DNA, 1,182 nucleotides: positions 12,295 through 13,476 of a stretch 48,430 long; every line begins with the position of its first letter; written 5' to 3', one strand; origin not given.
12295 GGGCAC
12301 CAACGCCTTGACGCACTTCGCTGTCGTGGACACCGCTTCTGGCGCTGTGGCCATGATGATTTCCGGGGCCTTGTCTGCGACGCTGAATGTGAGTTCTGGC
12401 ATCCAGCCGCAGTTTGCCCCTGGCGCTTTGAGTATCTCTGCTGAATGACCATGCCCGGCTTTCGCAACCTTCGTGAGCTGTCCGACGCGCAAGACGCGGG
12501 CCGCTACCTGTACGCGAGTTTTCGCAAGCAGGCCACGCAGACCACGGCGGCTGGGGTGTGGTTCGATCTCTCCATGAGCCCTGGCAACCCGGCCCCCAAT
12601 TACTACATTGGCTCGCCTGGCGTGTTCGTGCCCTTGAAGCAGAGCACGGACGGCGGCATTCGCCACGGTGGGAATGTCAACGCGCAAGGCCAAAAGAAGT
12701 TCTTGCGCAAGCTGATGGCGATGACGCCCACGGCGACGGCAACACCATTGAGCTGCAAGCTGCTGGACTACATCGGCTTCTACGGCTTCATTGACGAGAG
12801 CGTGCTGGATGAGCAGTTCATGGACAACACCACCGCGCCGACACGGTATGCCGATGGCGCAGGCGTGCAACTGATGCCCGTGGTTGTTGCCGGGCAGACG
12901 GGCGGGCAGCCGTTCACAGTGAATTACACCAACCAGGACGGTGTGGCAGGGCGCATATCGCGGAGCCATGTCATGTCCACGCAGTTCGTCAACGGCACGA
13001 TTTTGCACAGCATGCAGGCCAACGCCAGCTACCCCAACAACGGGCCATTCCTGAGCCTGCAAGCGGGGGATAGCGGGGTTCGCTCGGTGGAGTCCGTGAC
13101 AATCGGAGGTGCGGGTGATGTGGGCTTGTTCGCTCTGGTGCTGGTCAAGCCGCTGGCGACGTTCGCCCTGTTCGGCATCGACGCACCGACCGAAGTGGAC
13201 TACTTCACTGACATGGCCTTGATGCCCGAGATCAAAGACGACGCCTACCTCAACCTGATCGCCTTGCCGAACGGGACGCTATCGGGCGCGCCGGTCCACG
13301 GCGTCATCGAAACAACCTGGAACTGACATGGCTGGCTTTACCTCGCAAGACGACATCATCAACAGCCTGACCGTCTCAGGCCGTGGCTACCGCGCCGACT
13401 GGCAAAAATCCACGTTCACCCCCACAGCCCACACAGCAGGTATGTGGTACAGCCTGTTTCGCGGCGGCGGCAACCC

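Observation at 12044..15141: Five unassigned genes inserted between portal and prohead protease, splitting the HK97 head module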

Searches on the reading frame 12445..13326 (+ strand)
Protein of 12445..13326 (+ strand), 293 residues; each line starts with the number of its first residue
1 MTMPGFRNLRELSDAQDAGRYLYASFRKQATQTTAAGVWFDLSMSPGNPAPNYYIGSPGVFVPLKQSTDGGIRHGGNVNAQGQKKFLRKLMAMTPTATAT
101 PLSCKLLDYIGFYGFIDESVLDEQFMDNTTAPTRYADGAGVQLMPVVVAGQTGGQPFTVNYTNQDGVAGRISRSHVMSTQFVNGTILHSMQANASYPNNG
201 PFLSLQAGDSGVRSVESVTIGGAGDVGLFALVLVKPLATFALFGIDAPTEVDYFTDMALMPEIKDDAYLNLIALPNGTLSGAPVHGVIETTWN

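Call 3: search_protein_families(library=pfam, proteins=[window:12445-13326:+], max_evalue=1)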
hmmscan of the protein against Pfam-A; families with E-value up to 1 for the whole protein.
window:12445-13326:+ (293 aa): 1 family
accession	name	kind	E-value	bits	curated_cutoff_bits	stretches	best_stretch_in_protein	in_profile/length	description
PF02782.22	FGGY_C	-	0.022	15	27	1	11-69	63-119/198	FGGY family of carbohydrate kinases, C-terminal domain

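Call 4: search_protein_families(library=phrogs, proteins=[window:12445-13326:+], max_evalue=1)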
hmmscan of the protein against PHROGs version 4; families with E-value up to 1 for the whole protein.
window:12445-13326:+ (293 aa): 0 families

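Call 8: search_dna_similar(query=window:12445-13326:+, collection=phages, mode=protein, max_rows=30, max_evalue=0.001)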
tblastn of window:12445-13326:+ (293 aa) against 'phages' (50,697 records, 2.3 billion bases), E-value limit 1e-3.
Records with a match: 7; places in all: 10; records where one place covers at least 80% of the query: 4.
Best place of each record, by identity: <60% 7.
By first word of the organism name: Caudoviricetes 4; uncultured 1; Pseudanabaena 1; Virus 1.
By host as written in the record: - 6; Pseudanabaena sp. KCZY-C8 1.
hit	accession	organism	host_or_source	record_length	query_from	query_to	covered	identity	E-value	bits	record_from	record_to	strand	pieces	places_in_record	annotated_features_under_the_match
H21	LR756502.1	uncultured phage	metagenomic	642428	7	293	98%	49.5%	5e-75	254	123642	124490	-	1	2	record has no annotation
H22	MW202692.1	Caudoviricetes sp.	Manatee Spring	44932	9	293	97%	46.5%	8e-67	231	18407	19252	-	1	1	hypothetical protein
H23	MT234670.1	Pseudanabaena phage PA-SR01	Pseudanabaena sp. KCZY-C8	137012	5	293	99%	29.2%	1e-12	74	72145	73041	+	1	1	hypothetical protein (x2)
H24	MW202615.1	Caudoviricetes sp.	Manatee Spring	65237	26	283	88%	28.1%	2e-6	55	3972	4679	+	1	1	hypothetical protein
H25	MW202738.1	Caudoviricetes sp.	Manatee Spring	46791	113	272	55%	34.3%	9e-9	62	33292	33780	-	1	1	hypothetical protein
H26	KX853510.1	Virus Rctr197k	enrichment culture DAMO/AAA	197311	131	274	49%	37.3%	2e-6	55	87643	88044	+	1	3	similar to conserved hypothetical protein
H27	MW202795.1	Caudoviricetes sp.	Manatee Spring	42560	105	238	46%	33.3%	2e-6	55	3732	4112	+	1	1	none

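Call 11: get_annotated_region(hit=H22, flank=7000)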
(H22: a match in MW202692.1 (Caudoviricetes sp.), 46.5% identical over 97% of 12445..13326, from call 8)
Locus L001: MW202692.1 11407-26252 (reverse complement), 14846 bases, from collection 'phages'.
description: Podoviridae sp. isolate ctuNt529, complete genome.
organism: Caudoviricetes sp. (NCBI taxid 2832643)
taxonomy: Viruses; Duplodnaviria; Heunggongvirae; Uroviricota; Caudoviricetes
host: -; source: Manatee Spring; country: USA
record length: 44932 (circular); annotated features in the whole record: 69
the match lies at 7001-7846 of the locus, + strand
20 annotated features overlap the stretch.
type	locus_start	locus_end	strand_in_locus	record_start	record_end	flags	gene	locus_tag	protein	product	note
CDS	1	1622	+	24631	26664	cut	-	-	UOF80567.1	portal protein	-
CDS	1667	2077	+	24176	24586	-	-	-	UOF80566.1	hypothetical protein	-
CDS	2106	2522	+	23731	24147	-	-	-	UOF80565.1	icea protein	-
CDS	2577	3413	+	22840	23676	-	-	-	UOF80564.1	hypothetical protein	-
CDS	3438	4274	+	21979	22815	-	-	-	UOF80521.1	carbohydrate-binding family V/xii protein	-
CDS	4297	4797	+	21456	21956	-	-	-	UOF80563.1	hypothetical protein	-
CDS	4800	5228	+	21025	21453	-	-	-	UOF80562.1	hypothetical protein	-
CDS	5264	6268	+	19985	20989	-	-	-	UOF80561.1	hypothetical protein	-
CDS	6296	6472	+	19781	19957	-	-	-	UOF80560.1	hypothetical protein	-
CDS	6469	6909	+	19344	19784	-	-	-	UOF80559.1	hypothetical protein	-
CDS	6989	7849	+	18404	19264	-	-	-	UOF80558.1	hypothetical protein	-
CDS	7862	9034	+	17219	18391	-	-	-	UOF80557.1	hypothetical protein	-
CDS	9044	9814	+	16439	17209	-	-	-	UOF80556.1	hypothetical protein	-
CDS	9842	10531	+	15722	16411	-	-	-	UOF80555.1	hypothetical protein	-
CDS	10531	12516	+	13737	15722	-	-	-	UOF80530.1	phage stabilization protein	-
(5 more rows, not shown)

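Call 12: get_annotated_region(hit=H23, flank=7000)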
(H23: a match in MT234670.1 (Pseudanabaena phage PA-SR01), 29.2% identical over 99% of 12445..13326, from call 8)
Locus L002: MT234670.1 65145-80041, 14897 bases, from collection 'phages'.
description: Pseudanabaena phage PA-SR01, complete genome.
organism: Pseudanabaena phage PA-SR01 (NCBI taxid 2723892)
taxonomy: Viruses; Duplodnaviria; Heunggongvirae; Uroviricota; Caudoviricetes
host: Pseudanabaena sp. KCZY-C8; source: tropical freshwater reservoir; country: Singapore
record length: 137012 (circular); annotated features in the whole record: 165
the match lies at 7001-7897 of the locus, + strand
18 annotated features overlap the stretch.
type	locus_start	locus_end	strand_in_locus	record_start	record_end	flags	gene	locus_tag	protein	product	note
CDS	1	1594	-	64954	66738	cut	-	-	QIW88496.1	hypothetical protein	-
CDS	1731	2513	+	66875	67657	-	-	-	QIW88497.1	hypothetical protein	-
CDS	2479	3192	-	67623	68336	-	-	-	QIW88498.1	homing endonuclease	-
CDS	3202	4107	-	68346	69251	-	-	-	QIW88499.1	hypothetical protein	-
CDS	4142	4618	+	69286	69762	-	-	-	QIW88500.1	crossover junction endodeoxyribonuclease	crossover junction endodeoxyribonuclease RuvC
CDS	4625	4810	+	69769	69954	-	-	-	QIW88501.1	hypothetical protein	-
CDS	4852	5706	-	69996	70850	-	-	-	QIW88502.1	hypothetical protein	-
CDS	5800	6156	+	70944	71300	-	-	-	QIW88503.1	hypothetical protein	-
CDS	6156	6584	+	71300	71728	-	-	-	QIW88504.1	hypothetical protein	-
CDS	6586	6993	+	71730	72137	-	-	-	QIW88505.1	hypothetical protein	-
CDS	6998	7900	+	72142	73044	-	-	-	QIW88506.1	hypothetical protein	-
CDS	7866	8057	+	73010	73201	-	-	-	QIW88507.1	hypothetical protein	-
CDS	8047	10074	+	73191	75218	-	-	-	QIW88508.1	hypothetical protein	-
CDS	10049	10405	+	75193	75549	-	-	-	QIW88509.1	crossover junction endodeoxyribonuclease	crossover junction endodeoxyribonuclease RuvC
CDS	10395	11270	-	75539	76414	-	-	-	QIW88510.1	hypothetical protein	-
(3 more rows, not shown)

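Call 15: search_solved_structures(query=window:12445-13326:+, max_evalue=1, show_alignments=2)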
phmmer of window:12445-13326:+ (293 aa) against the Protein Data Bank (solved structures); distinct sequences matched with E-value up to 1: 0.

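Call 18: find_homologous_proteins(query=window:12445-13326:+, max_evalue=0.001)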
Query window:12445-13326:+ (293 aa): 3154 proteins with E <= 0.001 among 5584 candidates; the best 120 are listed.
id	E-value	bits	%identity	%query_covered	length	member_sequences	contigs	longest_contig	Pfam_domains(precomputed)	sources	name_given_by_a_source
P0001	3.1e-187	639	98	99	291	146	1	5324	-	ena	-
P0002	3.0e-172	590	89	99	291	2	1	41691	-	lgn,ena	-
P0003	1.3e-170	584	90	99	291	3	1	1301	-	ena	-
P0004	1.3e-169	581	88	99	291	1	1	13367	-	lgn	-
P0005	8.6e-169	578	86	99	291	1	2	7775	-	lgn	-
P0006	2.0e-168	577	87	99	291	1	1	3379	-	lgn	-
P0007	2.1e-168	577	87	99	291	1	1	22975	-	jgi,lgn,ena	-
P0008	3.0e-168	577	86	99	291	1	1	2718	-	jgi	jgi:hypothetical protein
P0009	5.1e-168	576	87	99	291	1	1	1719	-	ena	-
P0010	1.9e-167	574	87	99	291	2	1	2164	-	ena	-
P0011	2.8e-167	573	89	99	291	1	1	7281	-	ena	-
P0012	3.8e-166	570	86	99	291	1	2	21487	-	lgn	-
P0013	7.6e-166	569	86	99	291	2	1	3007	-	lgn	-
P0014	9.6e-166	568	86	99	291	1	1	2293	-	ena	-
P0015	1.3e-165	568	85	99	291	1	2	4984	-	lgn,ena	-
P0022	5.6e-163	559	84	99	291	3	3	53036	-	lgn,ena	-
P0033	3.5e-159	547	84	99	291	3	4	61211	-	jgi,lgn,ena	jgi:hypothetical protein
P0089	3.8e-154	530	81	99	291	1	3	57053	-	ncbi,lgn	-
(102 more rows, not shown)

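Call 19: find_encoding_contigs(protein=P0089, flank=10000, max_places=3)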
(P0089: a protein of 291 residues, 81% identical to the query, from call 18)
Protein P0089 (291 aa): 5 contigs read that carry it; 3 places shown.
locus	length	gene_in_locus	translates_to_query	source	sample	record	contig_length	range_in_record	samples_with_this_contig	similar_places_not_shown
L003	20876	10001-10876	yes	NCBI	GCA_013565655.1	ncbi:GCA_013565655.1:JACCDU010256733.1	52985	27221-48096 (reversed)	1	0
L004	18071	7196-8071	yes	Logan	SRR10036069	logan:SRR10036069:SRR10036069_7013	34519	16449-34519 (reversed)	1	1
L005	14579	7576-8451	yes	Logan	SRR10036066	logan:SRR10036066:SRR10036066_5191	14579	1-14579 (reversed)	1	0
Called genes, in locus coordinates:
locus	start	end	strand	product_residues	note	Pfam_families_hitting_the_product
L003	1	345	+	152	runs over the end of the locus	-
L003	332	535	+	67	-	-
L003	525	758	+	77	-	-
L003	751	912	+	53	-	-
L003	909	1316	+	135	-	PF05772:NinB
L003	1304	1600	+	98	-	PF06147:DUF968 (weak)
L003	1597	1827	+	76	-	-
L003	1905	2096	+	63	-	-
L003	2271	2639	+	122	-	-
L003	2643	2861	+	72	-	-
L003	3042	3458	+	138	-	-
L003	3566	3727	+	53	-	-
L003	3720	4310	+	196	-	PF20901:Sf6_terminase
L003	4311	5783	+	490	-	PF03237:Terminase_6N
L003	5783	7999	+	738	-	-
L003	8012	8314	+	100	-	-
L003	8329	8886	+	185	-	-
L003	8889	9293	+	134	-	PF23140:Gp80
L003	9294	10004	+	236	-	-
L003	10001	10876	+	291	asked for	-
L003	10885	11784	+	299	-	-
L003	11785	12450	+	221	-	-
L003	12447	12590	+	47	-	-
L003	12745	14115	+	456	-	-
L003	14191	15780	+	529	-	-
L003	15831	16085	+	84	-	-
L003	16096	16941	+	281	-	-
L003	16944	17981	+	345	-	PF25209:Phage_capsid_4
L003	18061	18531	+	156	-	-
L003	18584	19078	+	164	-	-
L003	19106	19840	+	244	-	PF24175:SU10_adaptor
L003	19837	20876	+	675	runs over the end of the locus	-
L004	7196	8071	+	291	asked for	-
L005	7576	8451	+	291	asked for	-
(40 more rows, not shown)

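Call 20: find_encoding_contigs(protein=P0033, flank=10000, max_places=3)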
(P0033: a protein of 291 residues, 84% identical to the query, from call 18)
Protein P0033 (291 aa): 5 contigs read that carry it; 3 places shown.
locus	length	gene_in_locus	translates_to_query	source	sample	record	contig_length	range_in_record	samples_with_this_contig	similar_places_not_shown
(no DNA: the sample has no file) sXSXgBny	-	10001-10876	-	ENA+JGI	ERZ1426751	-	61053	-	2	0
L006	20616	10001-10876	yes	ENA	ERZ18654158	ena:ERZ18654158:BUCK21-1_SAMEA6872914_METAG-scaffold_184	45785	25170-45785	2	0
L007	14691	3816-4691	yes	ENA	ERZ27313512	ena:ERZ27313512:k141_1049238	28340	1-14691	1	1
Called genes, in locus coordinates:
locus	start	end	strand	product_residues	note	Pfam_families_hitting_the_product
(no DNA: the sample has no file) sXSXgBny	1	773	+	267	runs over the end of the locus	-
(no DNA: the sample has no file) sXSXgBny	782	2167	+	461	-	-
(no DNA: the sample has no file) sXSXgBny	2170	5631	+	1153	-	-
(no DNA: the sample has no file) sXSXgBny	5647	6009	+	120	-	-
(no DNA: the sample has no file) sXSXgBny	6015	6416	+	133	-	-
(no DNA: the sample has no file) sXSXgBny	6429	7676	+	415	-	-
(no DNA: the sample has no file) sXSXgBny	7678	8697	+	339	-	-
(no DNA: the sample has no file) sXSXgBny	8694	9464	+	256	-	-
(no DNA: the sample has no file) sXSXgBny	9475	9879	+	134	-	PF23140:Gp80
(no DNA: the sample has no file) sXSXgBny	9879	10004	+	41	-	-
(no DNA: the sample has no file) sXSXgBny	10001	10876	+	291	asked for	-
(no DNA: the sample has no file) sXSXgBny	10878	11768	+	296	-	-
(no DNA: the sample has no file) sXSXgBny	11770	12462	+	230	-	-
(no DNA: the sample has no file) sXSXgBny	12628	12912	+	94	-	-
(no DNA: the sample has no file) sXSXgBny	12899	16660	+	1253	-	-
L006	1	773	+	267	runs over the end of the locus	-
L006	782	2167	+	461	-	-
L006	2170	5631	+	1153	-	-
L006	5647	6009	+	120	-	-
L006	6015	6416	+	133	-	-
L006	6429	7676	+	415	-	-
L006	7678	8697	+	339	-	-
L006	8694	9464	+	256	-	-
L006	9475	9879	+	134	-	PF23140:Gp80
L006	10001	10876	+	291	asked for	-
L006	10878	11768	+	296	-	-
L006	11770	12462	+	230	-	-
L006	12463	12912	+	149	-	-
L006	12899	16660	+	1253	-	-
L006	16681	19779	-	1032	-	PF06048:DUF927 (faint)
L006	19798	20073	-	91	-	PF01381:HTH_3 (weak)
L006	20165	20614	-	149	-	?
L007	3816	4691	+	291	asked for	-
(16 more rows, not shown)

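Call 29: find_related_loci(query=window:12451-13326:+, collection=genome_contigs, flank=10000)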
Query window:12451-13326:+ (291 aa) in genome_contigs; peptide patterns used: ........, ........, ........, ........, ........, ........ (x = any residue, [..] = any of these).
46 stretches matched a pattern; 4 encode a relative of the query (tblastn E <= 1e-3); 4 distinct loci.
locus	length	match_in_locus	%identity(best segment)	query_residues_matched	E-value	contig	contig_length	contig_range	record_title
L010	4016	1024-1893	83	1-290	4e-166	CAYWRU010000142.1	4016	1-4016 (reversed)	MAG TPA_asm: uncultured bacterium isolate SRP257259_co1_296 genome assembly, contig: NODE_42455_length_4016_cov_5.365312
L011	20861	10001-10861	78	1-290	1e-151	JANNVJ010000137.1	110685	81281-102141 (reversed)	MAG: Haliea sp. isolate VAR_34_metabat_506 VAR_34_k141_3148861, whole genome shotgun sequence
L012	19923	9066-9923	57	1-288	8e-101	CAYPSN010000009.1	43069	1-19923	MAG TPA_asm: uncultured Candidatus Saccharibacteria bacterium isolate SRP133034_co1_64 genome assembly, contig: NODE_667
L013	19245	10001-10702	34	34-267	9e-27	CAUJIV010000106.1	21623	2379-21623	MAG: Pseudomonadota bacterium isolate KLAP190 genome assembly, contig: KLAP190_548492, whole genome shotgun sequence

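Call 32: search_protein_representatives(protein=window:12451-13326:+)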
Query: 291 residues. Proteins with E-value up to 0.001 (for the whole library): 1586; up to 1e-10: 675; up to 1e-30: 206. The best 150 are listed.
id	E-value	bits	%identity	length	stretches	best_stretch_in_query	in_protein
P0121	1.5e-143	493.8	76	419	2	1-148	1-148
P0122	1.8e-103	362.3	66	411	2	1-136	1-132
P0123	3.9e-100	351.3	58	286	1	7-289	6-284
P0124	2.1e-91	322.7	57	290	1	1-290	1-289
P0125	2.6e-87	309.2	54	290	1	1-291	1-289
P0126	3.8e-85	302.2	53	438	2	1-164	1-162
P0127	4.1e-85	302.1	52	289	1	1-291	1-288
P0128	4.6e-84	298.6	71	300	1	1-191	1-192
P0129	1.8e-82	293.4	55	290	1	8-291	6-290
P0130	7.5e-82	291.3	51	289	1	1-291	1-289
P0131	1.0e-81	290.9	53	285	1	6-290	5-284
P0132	5.6e-77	275.3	51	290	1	1-290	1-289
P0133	6.1e-77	275.2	52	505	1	3-291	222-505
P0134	9.1e-77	274.7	51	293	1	1-289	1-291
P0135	2.2e-75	270.1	48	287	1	1-291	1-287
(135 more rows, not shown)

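Call 34: search_solved_structures(query=A1, max_evalue=10, show_alignments=2)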
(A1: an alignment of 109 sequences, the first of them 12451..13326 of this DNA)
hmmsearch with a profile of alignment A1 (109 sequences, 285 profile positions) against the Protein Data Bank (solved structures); distinct sequences matched with E-value up to 10: 0.

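Call 39: search_protein_families(library=pfam, proteins=[L013:3876-5957:+, L013:6568-8472:+, L013:11454-11726:+, L013:11802-13724:+, L013:10782-11453:+, L013:8485-8925:+], max_evalue=0.01)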
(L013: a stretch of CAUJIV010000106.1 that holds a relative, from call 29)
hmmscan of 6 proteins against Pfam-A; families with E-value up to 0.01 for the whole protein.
L013:3876-5957:+ (693 aa): 0 families

L013:6568-8472:+ (634 aa): 1 family
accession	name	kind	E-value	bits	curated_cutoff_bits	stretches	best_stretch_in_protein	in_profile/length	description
PF05136.18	Phage_portal_2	-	4.2e-88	296.3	32.9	1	37-383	2-354/354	Phage portal protein, lambda family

L013:11454-11726:+ (90 aa): 0 families

L013:11802-13724:+ (640 aa): 2 families
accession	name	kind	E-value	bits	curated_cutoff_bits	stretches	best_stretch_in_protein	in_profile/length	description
PF05065.19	Phage_capsid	-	4.4e-26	92.3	24.2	1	356-634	2-278/280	Phage capsid family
PF04586.22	Peptidase_S78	-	0.00041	21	21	1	47-131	41-126/165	Caudovirus prohead serine protease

L013:10782-11453:+ (223 aa): 0 families

L013:8485-8925:+ (146 aa): 1 family
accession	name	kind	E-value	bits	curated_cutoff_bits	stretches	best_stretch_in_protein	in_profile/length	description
PF23140.1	Gp80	-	7.1e-21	75.3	27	1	3-143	2-127/128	Podophage GP4 fiber I protein gp80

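Call 42: predict_structure(alignment_id=A1)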
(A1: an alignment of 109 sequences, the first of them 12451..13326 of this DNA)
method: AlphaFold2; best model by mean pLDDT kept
length: 291 residues; sequences in the alignment: 109
mean_pLDDT: 96.4   pTM: 0.93
mean pLDDT of the five models: 96.4, 96.2, 96.2, 95.6, 95.5
residues with pLDDT >= 90: 279; 70-90: 9; 50-70: 3; < 50: 0
segments of 3 or more residues with pLDDT < 50: none
pLDDT, mean of each block of 10 residues (from residue 1): 88 98 98 96 98 98 98 97 98 97 99 98 98 98 98 97 98 95 93 80 98 98 98 98 96 96 99 96 98 96
secondary structure, 60 per line:
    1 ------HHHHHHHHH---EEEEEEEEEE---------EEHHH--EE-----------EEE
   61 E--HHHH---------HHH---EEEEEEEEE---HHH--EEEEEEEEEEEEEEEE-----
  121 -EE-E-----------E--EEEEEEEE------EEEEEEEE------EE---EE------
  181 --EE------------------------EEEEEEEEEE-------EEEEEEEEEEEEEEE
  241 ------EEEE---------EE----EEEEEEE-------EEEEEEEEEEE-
elements in order: H7-15 E19-28 E58-61 H64-67 E83-91 E100-115 E140-147 E154-161 E209-218 E226-240 E247-250 E266-272 E280-290

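Call 44: fold_search(model_id=the predicted structure, library=pdb)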
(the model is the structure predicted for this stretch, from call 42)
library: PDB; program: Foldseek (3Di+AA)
matches with E <= 10: 1385; with E <= 0.001: 17
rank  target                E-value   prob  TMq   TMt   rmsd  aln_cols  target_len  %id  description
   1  2df7_N                5.6e-05  0.33  0.15  0.12  20.8       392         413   10  Crystal structure of infectious bursal disease virus VP2 subviral particle (released 2006-06-27)
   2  2df7_O                7.9e-05  0.38  0.16  0.13  19.6       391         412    8  Crystal structure of infectious bursal disease virus VP2 subviral particle (released 2006-06-27)
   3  2df7_J                1.2e-04  0.33  0.16  0.12  19.8       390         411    9  Crystal structure of infectious bursal disease virus VP2 subviral particle (released 2006-06-27)
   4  7vrp_C                1.3e-04  0.47  0.19  0.15  20.3       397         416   11  Structure of infectious bursal disease virus Gx strain (released 2022-03-30)
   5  7vrn_B                1.6e-04  0.30  0.16  0.12  20.0       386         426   11  Structure of infectious bursal disease virus Gt strain (released 2022-03-30)
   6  2df7_F                1.6e-04  0.28  0.16  0.12  21.3       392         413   10  Crystal structure of infectious bursal disease virus VP2 subviral particle (released 2006-06-27)
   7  2df7_C                1.6e-04  0.25  0.16  0.12  20.4       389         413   10  Crystal structure of infectious bursal disease virus VP2 subviral particle (released 2006-06-27)
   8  2df7_G                1.7e-04  0.30  0.16  0.13  19.7       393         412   10  Crystal structure of infectious bursal disease virus VP2 subviral particle (released 2006-06-27)
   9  9gg2_D                1.9e-04  0.30  0.17  0.13  19.2       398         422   10  Structure of IPNV L5 capsid (released 2025-01-08)
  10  7vrn_C                2.0e-04  0.41  0.18  0.14  19.6       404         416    9  Structure of infectious bursal disease virus Gt strain (released 2022-03-30)
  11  7vrn_A                2.3e-04  0.35  0.18  0.14  19.6       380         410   11  Structure of infectious bursal disease virus Gt strain (released 2022-03-30)
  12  3fbm                  2.4e-04  0.30  0.17  0.13  20.5       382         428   11  D431N Mutant VP2 Protein of Infectious Bursal Disease Virus; Derived T=1 Particles (released 2009-01-13)
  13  2df7_H                2.7e-04  0.23  0.16  0.13  20.3       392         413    9  Crystal structure of infectious bursal disease virus VP2 subviral particle (released 2006-06-27)
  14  2df7_S                4.4e-04  0.23  0.16  0.12  19.6       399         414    9  Crystal structure of infectious bursal disease virus VP2 subviral particle (released 2006-06-27)
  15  7vrp_B                5.2e-04  0.21  0.16  0.13  19.2       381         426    9  Structure of infectious bursal disease virus Gx strain (released 2022-03-30)
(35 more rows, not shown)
